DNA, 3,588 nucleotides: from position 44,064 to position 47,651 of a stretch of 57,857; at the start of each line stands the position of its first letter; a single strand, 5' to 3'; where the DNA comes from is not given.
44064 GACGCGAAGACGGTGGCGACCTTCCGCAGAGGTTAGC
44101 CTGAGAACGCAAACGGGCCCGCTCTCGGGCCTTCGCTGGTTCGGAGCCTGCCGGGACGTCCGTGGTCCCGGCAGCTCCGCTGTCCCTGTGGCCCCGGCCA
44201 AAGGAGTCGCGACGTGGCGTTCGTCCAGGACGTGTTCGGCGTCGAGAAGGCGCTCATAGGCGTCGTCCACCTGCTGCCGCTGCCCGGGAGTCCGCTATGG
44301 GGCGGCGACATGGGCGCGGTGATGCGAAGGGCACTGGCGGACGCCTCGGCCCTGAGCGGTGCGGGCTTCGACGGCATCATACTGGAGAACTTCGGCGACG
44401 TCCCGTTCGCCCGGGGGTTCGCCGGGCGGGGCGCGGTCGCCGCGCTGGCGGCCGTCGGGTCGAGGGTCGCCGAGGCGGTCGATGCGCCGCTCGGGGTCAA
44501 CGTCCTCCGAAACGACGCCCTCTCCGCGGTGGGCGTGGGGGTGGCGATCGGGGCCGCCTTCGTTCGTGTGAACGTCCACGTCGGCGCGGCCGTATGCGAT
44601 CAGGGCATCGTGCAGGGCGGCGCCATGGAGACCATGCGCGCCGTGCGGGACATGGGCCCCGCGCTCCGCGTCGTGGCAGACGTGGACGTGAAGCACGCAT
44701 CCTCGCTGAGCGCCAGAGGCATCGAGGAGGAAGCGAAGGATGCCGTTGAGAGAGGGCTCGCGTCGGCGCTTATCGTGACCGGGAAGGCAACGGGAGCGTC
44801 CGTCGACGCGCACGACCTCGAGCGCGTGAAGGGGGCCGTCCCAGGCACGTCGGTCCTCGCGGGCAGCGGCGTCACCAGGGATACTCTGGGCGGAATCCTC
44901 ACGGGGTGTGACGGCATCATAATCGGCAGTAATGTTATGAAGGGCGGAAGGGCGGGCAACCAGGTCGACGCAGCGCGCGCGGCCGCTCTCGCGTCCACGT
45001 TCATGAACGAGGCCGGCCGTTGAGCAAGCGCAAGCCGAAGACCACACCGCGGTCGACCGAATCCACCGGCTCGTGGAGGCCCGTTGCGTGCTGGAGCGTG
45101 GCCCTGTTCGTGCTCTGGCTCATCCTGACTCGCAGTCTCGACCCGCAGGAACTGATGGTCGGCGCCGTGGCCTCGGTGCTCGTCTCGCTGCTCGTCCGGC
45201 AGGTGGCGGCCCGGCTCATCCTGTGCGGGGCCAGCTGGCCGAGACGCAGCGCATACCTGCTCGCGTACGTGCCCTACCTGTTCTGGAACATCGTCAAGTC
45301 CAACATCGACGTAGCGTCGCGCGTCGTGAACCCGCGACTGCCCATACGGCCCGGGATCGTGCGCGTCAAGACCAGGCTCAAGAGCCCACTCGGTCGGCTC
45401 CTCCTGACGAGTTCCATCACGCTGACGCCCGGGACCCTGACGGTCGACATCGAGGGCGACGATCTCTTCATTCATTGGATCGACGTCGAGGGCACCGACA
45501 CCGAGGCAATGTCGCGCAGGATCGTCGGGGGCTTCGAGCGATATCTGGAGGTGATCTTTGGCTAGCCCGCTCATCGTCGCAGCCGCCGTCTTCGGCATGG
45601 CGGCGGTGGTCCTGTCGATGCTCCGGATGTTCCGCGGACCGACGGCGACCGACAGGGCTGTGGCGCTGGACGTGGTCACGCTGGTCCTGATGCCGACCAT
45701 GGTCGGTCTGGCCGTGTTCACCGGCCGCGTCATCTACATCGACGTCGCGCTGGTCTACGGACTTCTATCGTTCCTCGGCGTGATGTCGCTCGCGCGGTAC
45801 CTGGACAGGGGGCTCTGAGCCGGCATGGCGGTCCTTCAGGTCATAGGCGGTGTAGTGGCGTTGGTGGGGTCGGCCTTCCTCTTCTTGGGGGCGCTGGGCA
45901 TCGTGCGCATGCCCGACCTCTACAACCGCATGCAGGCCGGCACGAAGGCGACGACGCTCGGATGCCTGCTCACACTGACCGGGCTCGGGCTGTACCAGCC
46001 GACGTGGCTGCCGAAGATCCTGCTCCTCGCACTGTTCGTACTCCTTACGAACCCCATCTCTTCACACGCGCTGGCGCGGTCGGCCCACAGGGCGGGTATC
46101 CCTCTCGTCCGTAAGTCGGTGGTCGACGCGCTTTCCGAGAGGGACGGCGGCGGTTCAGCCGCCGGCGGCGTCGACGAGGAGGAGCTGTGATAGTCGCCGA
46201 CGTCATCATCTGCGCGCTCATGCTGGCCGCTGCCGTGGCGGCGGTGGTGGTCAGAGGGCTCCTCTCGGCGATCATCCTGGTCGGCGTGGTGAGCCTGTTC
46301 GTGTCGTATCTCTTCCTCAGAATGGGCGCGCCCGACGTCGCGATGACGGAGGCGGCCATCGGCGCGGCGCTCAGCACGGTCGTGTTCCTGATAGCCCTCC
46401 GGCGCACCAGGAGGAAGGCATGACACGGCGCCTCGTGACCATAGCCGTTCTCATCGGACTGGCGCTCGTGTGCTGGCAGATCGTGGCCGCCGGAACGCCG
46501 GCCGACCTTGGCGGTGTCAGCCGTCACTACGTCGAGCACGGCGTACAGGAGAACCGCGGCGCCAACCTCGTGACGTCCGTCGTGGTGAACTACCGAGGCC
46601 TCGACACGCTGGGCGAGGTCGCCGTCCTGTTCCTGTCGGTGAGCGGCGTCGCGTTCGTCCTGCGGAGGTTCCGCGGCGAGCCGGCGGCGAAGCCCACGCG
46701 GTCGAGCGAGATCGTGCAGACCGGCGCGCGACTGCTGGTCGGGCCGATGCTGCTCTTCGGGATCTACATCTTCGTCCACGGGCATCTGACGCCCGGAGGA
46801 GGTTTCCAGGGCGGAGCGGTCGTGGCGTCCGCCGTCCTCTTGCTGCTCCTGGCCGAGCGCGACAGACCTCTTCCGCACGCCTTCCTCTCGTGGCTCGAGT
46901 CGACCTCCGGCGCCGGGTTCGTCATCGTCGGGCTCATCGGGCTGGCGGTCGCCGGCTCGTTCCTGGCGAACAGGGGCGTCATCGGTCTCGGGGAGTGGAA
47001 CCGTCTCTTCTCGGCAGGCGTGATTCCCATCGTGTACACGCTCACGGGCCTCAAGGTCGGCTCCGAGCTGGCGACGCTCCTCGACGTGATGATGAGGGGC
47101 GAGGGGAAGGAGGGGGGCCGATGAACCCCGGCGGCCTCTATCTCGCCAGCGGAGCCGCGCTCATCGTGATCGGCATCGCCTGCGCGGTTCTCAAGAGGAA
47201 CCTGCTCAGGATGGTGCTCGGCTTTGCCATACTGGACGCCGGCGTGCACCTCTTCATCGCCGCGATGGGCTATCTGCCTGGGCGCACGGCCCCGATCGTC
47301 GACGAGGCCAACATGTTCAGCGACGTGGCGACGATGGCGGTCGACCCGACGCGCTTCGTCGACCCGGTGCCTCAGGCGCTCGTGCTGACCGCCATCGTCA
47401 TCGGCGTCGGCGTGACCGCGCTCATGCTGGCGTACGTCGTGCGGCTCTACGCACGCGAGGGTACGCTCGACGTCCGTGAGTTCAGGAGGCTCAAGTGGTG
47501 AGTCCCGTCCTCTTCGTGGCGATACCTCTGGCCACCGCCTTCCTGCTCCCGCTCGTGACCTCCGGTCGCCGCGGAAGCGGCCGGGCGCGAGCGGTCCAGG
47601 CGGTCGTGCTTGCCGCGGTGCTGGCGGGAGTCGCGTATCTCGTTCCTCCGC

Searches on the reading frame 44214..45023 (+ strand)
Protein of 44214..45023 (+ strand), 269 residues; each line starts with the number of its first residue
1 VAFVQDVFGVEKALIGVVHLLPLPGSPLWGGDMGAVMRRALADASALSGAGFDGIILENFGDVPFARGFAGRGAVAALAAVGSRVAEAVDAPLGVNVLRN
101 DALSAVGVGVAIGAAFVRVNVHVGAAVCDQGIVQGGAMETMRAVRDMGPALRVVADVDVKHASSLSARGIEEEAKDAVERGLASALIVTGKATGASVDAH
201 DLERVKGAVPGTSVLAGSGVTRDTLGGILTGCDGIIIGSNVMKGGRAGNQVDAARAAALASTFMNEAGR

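Call 5: search_protein_families(library=pfam, proteins=[window:44214-45023:+], max_evalue=0.01)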
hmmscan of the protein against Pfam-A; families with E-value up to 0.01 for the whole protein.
window:44214-45023:+ (269 aa): 1 family
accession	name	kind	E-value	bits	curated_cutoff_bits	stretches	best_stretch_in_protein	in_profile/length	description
PF03437.21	BtpA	-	8.2e-78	261.8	30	1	11-261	2-250/254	BtpA family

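Call 24: search_protein_families(library=ncbifam, proteins=[window:44214-45023:+], max_evalue=0.00001)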
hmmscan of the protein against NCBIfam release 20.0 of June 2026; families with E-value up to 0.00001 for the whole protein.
window:44214-45023:+ (269 aa): 2 families
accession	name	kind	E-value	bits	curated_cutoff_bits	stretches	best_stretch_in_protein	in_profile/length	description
TIGR00259.1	thylakoid_BtpA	subfamily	2.5e-77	259.8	153.4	1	11-261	1-250/257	BtpA/SgcQ family protein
NF045918.1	PhsystIBiosynBtpA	equivalog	3.3e-71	239.7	400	1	5-258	2-255/261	photosystem I biogenesis protein BtpA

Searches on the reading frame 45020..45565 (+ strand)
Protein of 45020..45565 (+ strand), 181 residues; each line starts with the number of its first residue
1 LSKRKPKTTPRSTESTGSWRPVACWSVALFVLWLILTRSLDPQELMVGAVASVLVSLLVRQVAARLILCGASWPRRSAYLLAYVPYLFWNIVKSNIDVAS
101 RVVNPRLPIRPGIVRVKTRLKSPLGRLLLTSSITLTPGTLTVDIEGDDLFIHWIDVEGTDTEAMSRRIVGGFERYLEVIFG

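Call 4: search_protein_families(library=pfam, proteins=[window:45020-45565:+], max_evalue=0.01)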
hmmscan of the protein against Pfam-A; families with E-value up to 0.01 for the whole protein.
window:45020-45565:+ (181 aa): 1 family
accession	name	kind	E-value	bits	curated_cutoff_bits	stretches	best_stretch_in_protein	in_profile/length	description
PF01899.21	MNHE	-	1.4e-43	148.6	27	1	27-177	2-143/145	Na+/H+ ion antiporter subunit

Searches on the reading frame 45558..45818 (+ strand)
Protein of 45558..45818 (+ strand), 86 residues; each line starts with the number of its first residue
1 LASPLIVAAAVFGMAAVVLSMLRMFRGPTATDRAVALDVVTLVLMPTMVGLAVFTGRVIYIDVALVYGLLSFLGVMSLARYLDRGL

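Call 4: search_protein_families(library=pfam, proteins=[window:45558-45818:+], max_evalue=0.01)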
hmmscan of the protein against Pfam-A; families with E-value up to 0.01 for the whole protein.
window:45558-45818:+ (86 aa): 2 families
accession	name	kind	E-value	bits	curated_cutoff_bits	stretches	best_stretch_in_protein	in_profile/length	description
PF04066.18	MrpF_PhaF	-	5.6e-15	56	23.3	1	32-82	2-52/53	Multiple resistance and pH regulation protein F (MrpF / PhaF)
PF20664.2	DUF6814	-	0.0084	16.7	25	0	8-54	14-60/71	Family of unknown function (DUF6814)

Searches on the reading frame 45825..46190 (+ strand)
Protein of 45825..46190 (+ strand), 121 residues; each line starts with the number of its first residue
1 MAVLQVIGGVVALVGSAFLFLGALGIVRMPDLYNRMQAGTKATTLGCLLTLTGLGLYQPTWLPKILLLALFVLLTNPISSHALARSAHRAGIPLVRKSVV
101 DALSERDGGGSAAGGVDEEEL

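Call 4: search_protein_families(library=pfam, proteins=[window:45825-46190:+], max_evalue=0.01)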
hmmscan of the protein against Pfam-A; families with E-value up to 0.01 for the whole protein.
window:45825-46190:+ (121 aa): 1 family
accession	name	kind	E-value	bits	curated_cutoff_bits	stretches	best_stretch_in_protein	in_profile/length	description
PF03334.19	PhaG_MnhG_YufB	-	6.9e-26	90.7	23.4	1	13-88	3-80/80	Na+/H+ antiporter subunit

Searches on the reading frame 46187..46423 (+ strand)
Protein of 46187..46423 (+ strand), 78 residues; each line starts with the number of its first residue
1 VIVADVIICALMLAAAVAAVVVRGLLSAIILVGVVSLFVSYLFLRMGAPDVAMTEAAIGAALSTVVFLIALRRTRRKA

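Call 4: search_protein_families(library=pfam, proteins=[window:46187-46423:+], max_evalue=0.01)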
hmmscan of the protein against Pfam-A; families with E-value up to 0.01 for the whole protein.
window:46187-46423:+ (78 aa): 1 family
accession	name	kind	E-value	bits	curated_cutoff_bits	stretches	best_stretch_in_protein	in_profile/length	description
PF13244.11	MbhD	-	3e-22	79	27.2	1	10-76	1-67/67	MBH, subunit D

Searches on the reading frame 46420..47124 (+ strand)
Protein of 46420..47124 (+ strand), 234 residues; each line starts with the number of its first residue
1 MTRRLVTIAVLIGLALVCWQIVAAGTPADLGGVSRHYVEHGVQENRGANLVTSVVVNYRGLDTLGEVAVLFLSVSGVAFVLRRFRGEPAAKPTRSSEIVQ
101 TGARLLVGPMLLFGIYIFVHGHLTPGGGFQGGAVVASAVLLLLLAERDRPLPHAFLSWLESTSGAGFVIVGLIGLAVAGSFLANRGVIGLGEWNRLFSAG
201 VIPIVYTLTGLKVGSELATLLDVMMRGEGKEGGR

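Call 4: search_protein_families(library=pfam, proteins=[window:46420-47124:+], max_evalue=0.01)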
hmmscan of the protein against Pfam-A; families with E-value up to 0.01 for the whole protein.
window:46420-47124:+ (234 aa): 3 families
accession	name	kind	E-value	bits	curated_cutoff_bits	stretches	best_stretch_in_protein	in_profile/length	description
PF04039.18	MnhB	-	9e-22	78.1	22.5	1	98-217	1-125/127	Domain related to MnhB subunit of Na+/H+ antiporter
PF20501.3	MbhE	-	1.8e-13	50.8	27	1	5-87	8-87/98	MBH, subunit E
PF09878.14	DUF2105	-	0.00079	19.7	32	1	96-169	95-159/200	Predicted membrane protein (DUF2105)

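Call 24: search_protein_families(library=ncbifam, proteins=[window:46420-47124:+], max_evalue=0.00001)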
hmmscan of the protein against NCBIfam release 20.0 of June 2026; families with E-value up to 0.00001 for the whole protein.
window:46420-47124:+ (234 aa): 22 families
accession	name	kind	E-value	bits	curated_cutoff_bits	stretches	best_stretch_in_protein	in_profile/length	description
NF009217.0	PRK12567.1-1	equivalog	3.8e-56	190.2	268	1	24-230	28-237/238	putative monovalent cation/H+ antiporter subunit B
NF006248.0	PRK08386.1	subfamily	4.8e-24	85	92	1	96-226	4-145/151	putative monovalent cation/H+ antiporter subunit B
NF009161.0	PRK12507.1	equivalog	1.1e-23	84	272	1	22-183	117-288/336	putative monovalent cation/H+ antiporter subunit B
NF009288.0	PRK12648.1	equivalog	1.6e-21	76.2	1104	1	6-176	699-881/954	monovalent cation/H+ antiporter subunit A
NF009229.0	PRK12579.1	equivalog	2.6e-21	76.3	229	1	110-220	123-240/258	putative monovalent cation/H+ antiporter subunit B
NF009290.0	PRK12650.1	equivalog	1e-17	63.4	980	1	5-187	688-881/966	DUF4040 family protein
NF004924.0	PRK06281.1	equivalog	2.6e-17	63.2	137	1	112-223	18-143/154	putative monovalent cation/H+ antiporter subunit B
NF009219.0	PRK12567.1-3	equivalog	3.9e-15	56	179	1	8-215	4-206/220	putative monovalent cation/H+ antiporter subunit B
NF009284.0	PRK12644.1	equivalog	7.8e-15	54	962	2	86-155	806-875/975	Na+/H+ antiporter subunit A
NF009162.0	PRK12508.1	equivalog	9.4e-14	51.8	120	1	96-183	4-95/139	Na(+)/H(+) antiporter subunit B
NF006249.0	PRK08387.1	equivalog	1.4e-12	48.1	111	1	96-220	4-122/133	putative monovalent cation/H+ antiporter subunit B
NF009160.0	PRK12505.1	equivalog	4.7e-12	45.7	140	1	95-184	25-118/179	putative monovalent cation/H+ antiporter subunit B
NF009223.0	PRK12573.1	subfamily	1.8e-11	44.3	152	1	98-181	7-93/140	Na(+)/H(+) antiporter subunit B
NF009159.0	PRK12504.1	equivalog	1.1e-10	41.7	141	1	5-83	94-174/178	DUF4040 domain-containing protein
NF009218.0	PRK12567.1-2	equivalog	3e-10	40.2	184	1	48-155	37-141/200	putative monovalent cation/H+ antiporter subunit B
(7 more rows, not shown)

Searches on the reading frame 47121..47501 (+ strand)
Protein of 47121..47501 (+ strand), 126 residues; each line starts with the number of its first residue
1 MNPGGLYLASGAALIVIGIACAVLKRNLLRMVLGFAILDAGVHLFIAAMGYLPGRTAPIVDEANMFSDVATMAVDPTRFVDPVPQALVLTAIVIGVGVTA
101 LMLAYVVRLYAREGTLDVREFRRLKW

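Call 4: search_protein_families(library=pfam, proteins=[window:47121-47501:+], max_evalue=0.01)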
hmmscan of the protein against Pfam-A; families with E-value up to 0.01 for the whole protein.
window:47121-47501:+ (126 aa): 2 families
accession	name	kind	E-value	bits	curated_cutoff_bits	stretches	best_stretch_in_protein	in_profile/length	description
PF00420.29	Oxidored_q2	-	5.6e-25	87.4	26.1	1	7-126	2-95/95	NADH-ubiquinone/plastoquinone oxidoreductase chain 4L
PF09881.14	DUF2108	-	0.00056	20.3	29.6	1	12-52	7-47/70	Predicted membrane protein (DUF2108)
